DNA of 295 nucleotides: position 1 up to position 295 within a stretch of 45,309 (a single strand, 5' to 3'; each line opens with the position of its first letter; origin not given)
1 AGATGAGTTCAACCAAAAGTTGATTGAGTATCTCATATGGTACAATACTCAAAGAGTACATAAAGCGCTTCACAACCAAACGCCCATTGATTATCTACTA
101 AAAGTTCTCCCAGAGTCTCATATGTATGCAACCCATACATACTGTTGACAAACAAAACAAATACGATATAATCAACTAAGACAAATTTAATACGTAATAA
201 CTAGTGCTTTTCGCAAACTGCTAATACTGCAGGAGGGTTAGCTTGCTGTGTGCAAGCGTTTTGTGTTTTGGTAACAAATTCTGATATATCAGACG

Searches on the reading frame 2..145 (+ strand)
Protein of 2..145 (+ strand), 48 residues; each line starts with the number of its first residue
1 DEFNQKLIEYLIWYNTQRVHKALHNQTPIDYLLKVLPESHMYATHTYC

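Call 36: search_protein_families(library=pfam, proteins=[window:2-145:+], max_evalue=1)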
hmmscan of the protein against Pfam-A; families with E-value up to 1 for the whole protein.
window:2-145:+ (48 aa): 2 families
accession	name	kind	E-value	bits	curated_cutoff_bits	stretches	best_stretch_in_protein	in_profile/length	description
PF13333.12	rve_2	-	3.6e-07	30.6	22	1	1-32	21-52/56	Integrase core domain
PF13683.12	rve_3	-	2.6e-05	24.3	26.5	1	2-28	41-67/67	Integrase core domain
